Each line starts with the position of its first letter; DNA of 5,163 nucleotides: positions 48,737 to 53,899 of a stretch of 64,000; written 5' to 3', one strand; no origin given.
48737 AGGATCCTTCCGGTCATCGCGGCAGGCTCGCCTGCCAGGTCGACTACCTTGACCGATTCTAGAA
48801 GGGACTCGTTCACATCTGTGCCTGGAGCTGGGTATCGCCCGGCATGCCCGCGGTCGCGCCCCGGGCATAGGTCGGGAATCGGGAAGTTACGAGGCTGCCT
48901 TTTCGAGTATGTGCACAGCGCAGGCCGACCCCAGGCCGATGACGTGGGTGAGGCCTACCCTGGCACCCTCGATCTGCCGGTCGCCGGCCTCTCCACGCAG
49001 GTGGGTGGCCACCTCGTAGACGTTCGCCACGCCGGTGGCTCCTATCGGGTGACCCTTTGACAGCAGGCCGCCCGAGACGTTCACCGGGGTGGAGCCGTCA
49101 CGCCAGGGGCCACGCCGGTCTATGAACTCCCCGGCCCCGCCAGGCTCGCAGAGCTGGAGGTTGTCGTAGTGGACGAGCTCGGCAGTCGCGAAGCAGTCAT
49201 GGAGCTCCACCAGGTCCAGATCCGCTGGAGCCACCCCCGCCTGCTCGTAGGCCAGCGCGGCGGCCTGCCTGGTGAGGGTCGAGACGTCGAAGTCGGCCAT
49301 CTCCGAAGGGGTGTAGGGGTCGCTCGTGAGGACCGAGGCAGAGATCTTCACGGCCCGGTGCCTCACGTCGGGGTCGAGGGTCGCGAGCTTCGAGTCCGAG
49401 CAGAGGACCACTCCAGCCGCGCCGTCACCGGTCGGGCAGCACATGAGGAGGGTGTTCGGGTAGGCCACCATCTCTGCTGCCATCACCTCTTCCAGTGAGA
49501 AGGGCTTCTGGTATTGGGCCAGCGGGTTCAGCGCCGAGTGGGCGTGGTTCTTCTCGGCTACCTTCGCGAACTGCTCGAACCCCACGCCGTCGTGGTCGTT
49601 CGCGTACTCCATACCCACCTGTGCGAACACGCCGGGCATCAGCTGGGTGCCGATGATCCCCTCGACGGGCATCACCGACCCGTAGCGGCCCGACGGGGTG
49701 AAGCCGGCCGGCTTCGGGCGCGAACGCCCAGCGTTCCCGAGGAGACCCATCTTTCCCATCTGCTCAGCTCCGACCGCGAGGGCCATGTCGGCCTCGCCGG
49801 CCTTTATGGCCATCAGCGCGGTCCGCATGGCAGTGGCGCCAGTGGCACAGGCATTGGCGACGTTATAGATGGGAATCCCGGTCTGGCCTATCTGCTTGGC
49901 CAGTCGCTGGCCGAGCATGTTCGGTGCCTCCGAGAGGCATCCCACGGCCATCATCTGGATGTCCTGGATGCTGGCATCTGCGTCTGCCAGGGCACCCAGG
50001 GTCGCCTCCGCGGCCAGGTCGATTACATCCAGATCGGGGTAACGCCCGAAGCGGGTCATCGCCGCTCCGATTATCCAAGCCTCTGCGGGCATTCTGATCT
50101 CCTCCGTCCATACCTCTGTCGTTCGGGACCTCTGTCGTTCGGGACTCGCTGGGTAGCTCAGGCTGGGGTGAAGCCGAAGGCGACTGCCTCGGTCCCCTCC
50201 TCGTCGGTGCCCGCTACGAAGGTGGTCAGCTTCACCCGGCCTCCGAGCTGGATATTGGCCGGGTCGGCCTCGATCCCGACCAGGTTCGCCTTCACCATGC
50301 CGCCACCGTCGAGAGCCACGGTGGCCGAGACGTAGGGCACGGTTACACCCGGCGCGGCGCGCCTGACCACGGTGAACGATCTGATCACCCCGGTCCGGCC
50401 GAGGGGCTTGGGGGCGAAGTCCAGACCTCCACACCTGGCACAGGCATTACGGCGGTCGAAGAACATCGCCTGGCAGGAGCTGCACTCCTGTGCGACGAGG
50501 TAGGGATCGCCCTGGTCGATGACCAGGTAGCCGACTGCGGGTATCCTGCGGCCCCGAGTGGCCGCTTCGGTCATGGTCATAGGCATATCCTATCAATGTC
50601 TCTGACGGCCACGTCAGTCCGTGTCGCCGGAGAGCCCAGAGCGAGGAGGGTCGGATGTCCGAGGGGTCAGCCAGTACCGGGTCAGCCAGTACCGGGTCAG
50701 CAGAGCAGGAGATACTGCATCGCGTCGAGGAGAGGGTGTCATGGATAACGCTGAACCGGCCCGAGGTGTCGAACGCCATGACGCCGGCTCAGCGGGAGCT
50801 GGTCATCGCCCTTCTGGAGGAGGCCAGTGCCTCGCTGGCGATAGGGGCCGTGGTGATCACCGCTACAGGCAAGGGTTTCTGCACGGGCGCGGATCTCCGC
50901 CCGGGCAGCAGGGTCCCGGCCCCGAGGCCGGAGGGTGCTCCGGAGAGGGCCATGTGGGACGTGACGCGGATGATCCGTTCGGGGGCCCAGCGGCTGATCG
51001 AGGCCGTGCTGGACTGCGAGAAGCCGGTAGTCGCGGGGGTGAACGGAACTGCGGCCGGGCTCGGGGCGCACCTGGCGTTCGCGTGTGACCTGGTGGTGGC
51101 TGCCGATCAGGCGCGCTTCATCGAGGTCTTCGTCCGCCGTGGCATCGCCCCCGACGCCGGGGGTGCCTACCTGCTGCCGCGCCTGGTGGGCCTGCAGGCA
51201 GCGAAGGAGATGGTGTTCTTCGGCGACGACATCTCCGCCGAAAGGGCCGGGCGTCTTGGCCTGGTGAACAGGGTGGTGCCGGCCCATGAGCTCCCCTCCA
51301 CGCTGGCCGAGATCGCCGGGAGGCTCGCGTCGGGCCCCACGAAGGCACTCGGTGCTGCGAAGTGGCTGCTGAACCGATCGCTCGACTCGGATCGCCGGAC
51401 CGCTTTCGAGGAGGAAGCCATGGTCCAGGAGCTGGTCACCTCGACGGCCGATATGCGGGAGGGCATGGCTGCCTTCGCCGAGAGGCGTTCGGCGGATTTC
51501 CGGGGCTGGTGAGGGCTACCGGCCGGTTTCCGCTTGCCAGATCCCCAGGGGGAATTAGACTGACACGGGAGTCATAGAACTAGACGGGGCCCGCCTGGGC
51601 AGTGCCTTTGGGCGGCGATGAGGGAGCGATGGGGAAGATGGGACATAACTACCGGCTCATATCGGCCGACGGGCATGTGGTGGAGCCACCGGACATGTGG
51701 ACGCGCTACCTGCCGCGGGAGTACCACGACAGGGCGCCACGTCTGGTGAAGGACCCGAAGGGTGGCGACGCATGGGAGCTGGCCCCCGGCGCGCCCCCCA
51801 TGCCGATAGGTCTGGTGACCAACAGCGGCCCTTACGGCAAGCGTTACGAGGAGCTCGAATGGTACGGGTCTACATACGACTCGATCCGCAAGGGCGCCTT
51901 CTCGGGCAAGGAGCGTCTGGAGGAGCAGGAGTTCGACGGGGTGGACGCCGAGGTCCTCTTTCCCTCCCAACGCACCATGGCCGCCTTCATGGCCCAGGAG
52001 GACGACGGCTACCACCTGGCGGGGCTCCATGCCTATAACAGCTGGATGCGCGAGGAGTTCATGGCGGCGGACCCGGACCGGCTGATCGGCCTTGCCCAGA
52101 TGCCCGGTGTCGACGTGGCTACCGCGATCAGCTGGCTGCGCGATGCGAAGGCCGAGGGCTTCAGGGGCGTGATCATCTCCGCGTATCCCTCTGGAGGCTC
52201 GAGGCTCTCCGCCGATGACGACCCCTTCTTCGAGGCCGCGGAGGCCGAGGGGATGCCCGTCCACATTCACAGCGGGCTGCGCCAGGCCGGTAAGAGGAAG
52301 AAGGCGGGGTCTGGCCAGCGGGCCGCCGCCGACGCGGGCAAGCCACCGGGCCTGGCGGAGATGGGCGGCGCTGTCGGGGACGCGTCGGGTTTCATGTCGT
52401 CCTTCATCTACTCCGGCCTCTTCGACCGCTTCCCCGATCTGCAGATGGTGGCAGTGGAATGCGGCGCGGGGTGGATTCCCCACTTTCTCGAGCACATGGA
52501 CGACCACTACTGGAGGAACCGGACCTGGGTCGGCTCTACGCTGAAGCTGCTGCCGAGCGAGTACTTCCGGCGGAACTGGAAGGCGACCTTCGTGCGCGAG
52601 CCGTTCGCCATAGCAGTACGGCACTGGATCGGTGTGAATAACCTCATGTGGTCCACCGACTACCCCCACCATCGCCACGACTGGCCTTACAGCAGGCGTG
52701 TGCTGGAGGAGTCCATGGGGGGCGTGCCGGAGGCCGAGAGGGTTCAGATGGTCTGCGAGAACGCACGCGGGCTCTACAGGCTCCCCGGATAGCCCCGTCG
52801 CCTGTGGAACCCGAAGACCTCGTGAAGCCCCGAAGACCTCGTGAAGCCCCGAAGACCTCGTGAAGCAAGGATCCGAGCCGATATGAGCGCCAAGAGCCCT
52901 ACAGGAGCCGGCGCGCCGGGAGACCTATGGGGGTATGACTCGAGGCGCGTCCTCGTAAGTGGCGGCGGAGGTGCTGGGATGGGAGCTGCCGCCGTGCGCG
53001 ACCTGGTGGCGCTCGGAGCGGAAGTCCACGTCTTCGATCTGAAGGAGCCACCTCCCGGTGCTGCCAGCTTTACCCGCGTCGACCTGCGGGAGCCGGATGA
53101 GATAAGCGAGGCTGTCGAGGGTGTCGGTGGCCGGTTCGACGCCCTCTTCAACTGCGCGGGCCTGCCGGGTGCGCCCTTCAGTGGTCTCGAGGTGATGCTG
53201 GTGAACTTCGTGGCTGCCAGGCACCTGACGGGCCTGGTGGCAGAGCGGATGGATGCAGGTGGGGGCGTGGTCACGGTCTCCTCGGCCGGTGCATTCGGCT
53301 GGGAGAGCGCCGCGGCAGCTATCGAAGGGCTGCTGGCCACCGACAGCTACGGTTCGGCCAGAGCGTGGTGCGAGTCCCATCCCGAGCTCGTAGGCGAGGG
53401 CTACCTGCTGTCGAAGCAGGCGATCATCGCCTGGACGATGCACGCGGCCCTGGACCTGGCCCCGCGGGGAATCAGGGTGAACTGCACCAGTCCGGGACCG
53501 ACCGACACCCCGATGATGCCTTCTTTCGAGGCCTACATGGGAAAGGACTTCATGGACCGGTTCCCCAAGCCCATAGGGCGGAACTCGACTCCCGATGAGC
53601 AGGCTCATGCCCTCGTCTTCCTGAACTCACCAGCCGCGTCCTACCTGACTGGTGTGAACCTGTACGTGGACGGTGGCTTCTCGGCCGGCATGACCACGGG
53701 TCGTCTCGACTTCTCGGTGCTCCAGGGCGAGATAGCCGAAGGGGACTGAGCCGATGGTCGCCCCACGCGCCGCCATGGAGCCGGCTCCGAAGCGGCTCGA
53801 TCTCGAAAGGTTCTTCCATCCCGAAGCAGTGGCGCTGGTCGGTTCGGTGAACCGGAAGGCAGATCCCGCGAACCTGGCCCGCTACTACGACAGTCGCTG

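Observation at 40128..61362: Recurrent 16-bp palindrome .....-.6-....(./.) in five promoter gaps of the catabolic island: candidate operator of an unseen regulator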

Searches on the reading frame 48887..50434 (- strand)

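Call 13: search_protein_families(library=pfam, proteins=[window:48887-50434:-])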
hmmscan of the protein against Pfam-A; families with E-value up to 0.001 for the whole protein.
window:48887-50434:- (515 aa): 5 families
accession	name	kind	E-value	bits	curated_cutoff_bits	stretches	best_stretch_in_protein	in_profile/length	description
PF22691.2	Thiolase_C_1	-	4.9e-37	127.3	28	1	375-511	8-143/144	Thiolase C-terminal domain-like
PF00108.29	Thiolase_N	-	2.4e-15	57.1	26.4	1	121-308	3-193/260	Thiolase, N-terminal domain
PF02803.24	Thiolase_C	-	8.7e-11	42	27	1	390-488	26-106/123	Thiolase, C-terminal domain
PF00109.32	ketoacyl-synt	-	5.9e-09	36.3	20.8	1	153-228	136-206/252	Beta-ketoacyl synthase, N-terminal domain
PF08545.16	ACP_syn_III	-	0.00012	22.3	24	0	191-228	2-39/80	3-Oxoacyl-[acyl-carrier-protein (ACP)] synthase III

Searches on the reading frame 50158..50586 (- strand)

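Call 13: search_protein_families(library=pfam, proteins=[window:50158-50586:-])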
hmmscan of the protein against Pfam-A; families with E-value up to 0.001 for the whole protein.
window:50158-50586:- (142 aa): 2 families
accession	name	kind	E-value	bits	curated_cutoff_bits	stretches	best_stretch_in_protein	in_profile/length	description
PF01796.24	OB_ChsH2_C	-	1.8e-13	50.7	27.1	1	61-121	3-63/65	ChsH2, C-terminal OB-fold domain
PF12172.15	zf-ChsH2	-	1.3e-06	28.5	23.2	1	27-57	6-36/37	ChsH2, rubredoxin-like zinc ribbon domain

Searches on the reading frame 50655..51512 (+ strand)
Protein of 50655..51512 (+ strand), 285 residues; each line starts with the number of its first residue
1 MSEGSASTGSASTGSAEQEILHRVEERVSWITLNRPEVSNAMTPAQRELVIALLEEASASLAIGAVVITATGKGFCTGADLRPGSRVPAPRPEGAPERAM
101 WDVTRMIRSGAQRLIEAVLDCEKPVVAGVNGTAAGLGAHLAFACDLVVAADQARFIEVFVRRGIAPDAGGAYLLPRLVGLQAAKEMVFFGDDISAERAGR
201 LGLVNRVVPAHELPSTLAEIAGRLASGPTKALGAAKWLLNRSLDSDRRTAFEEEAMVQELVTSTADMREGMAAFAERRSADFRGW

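Call 12: search_protein_families(library=pfam, proteins=[window:50655-51512:+])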
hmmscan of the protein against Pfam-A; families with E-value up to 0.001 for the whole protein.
window:50655-51512:+ (285 aa): 2 families
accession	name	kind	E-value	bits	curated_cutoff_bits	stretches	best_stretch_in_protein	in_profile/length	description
PF00378.25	ECH_1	-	2.6e-54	184.6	27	1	25-283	3-249/251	Enoyl-CoA hydratase/isomerase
PF16113.10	ECH_2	-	1.3e-21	78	27.2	1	29-277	2-241/335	Enoyl-CoA hydratase/isomerase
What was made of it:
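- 50655..51512 (+): Predicted regulated gene: enoyl-CoA hydratase. Pfam PF00378 (call 12).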

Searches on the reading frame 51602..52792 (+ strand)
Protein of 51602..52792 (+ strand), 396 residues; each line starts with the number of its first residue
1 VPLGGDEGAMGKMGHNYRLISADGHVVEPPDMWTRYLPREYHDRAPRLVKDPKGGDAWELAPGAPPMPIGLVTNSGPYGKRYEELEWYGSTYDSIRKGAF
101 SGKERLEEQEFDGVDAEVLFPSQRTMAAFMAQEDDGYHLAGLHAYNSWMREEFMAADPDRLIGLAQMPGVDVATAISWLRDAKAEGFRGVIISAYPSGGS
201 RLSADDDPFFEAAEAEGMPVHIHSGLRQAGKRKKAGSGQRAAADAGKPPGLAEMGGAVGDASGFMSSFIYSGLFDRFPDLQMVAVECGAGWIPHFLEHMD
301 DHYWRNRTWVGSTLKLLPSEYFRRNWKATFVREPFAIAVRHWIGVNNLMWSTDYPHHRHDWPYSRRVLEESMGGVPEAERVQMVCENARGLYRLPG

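Call 12: search_protein_families(library=pfam, proteins=[window:51602-52792:+])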
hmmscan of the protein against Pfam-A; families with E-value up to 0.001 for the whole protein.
window:51602-52792:+ (396 aa): 1 family
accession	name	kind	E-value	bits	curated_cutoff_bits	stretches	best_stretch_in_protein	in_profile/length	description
PF04909.20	Amidohydro_2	-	4e-31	109.3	26.4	1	113-394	32-289/289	Amidohydrolase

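Call 20: find_related_loci(query=window:51602-52792:+, collection=genome_contigs, flank=10000)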
Query window:51602-52792:+ (396 aa) in genome_contigs; peptide patterns used: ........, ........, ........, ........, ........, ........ (x = any residue, [..] = any of these).
599 stretches matched a pattern (row limit reached: there are more); 577 encode a relative of the query (tblastn E <= 1e-3); the best 80 are kept; 80 distinct loci.
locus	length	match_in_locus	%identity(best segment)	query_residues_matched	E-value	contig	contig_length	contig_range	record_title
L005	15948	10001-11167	87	4-394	0e+0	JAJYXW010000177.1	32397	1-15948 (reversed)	MAG: Actinomycetes bacterium isolate FK3.bin72 NODE_2606_length_32397_cov_2.364611, whole genome shotgun sequence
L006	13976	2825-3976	84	11-394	0e+0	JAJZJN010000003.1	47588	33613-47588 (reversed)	MAG: Actinomycetes bacterium isolate LSA5.bin41 NODE_950_length_47588_cov_1.402288, whole genome shotgun sequence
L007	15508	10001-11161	80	8-394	0e+0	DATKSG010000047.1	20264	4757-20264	MAG TPA_asm: Acidimicrobiales bacterium isolate SMAG_U14048 k141_1509107, whole genome shotgun sequence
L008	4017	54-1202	81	11-394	0e+0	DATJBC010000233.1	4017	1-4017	MAG TPA_asm: Acidimicrobiales bacterium isolate SMAG_U15344 k141_3073858, whole genome shotgun sequence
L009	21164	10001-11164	81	4-394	0e+0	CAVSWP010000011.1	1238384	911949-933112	MAG: uncultured Acidimicrobiales bacterium isolate MFD09222.bin.1.147 genome assembly, contig: contig_66070, whole genom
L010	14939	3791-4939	81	11-394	0e+0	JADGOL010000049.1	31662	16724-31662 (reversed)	MAG: Acidimicrobiales bacterium isolate Chersky_840 k127_2000904, whole genome shotgun sequence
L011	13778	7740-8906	79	4-396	0e+0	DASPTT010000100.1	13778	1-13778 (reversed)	MAG TPA_asm: Acidimicrobiales bacterium isolate SMAG_U12284 k141_314536, whole genome shotgun sequence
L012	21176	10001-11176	79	2-394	0e+0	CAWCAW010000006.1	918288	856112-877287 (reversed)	MAG: uncultured Acidimicrobiaceae bacterium isolate MFD04540.bin.2.81 genome assembly, contig: contig_2405, whole genome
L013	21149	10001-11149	81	11-394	0e+0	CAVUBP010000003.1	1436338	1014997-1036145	MAG: uncultured Acidimicrobiales bacterium isolate MFD01872.bin.2.79 genome assembly, contig: contig_66002, whole genome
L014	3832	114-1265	81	11-394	0e+0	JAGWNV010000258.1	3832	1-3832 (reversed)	MAG: Acidobacteriota bacterium isolate REEB240 contig-150_38316, whole genome shotgun sequence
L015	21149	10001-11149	80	11-394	0e+0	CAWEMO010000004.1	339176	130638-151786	MAG: uncultured Acidimicrobiales bacterium isolate MFD03044.bin.1.163 genome assembly, contig: contig_19021, whole genom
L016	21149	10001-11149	79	11-394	0e+0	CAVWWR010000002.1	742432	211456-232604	MAG: uncultured Acidimicrobiales bacterium isolate MFD03399.bin.2.90 genome assembly, contig: contig_11543, whole genome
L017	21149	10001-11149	80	11-394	0e+0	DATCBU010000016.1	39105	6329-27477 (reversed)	MAG TPA_asm: Acidimicrobiales bacterium isolate SMAG_U7681 k141_135880, whole genome shotgun sequence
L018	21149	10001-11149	79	11-394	0e+0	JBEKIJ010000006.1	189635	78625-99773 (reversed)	MAG: Acidimicrobiales bacterium isolate SPRUCE 298 SPRUCE_298_6, whole genome shotgun sequence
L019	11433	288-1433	80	13-394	0e+0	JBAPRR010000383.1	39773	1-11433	MAG: Acidimicrobiales bacterium isolate MFD01230_ilm_asm_bin12 k127_262950, whole genome shotgun sequence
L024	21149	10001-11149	78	11-394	0e+0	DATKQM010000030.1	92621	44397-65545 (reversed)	MAG TPA_asm: Acidimicrobiales bacterium isolate SMAG_U14002 k141_30051, whole genome shotgun sequence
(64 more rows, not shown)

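Call 27: search_protein_families(library=pfam, proteins=[L024:3232-4245:+, L024:1983-3134:-, L024:4316-4804:+, L024:4268-4792:-, L024:495-1976:+, L024:192-1157:-])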
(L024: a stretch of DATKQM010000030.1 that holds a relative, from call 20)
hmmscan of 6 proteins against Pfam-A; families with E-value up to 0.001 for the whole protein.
L024:3232-4245:+ (337 aa): 1 family
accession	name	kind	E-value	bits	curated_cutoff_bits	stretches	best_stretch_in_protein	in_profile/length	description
PF11136.13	DUF2889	-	4.8e-20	72.4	25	1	217-325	1-118/123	Protein of unknown function (DUF2889)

L024:1983-3134:- (383 aa): 4 families
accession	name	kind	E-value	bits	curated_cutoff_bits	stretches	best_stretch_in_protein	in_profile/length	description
PF22691.2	Thiolase_C_1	-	1.7e-60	203.4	28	1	239-382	1-144/144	Thiolase C-terminal domain-like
PF02803.24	Thiolase_C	-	1.5e-05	25.1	27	1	253-353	20-102/123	Thiolase, C-terminal domain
PF00108.29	Thiolase_N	-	6.9e-05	22.8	26.4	1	5-197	1-221/260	Thiolase, N-terminal domain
PF02801.28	Ketoacyl-synt_C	-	0.00042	20.8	20.8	0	26-55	26-55/119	Beta-ketoacyl synthase, C-terminal domain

L024:4316-4804:+ (162 aa): 0 families

L024:4268-4792:- (174 aa): 1 family
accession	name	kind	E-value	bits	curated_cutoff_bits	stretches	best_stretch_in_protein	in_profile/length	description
PF00885.24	DMRL_synthase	-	2.2e-40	138.2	26.7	1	28-167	2-137/139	6,7-dimethyl-8-ribityllumazine synthase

L024:495-1976:+ (493 aa): 1 family
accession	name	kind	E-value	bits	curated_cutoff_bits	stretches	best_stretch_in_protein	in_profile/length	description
PF00171.27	Aldedh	-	7.8e-146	486.7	23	1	21-488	3-461/461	Aldehyde dehydrogenase family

L024:192-1157:- (321 aa): 0 families

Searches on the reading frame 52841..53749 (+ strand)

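Call 12: search_protein_families(library=pfam, proteins=[window:52841-53749:+])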
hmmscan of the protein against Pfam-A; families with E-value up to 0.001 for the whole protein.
window:52841-53749:+ (302 aa): 2 families
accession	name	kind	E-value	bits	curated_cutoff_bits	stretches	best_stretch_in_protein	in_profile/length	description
PF13561.12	adh_short_C2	-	8.7e-30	104.5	27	2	187-281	142-236/236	Enoyl-(Acyl carrier protein) reductase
PF00106.31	adh_short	-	1.9e-19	70.3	26.6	2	42-151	7-139/195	short chain dehydrogenase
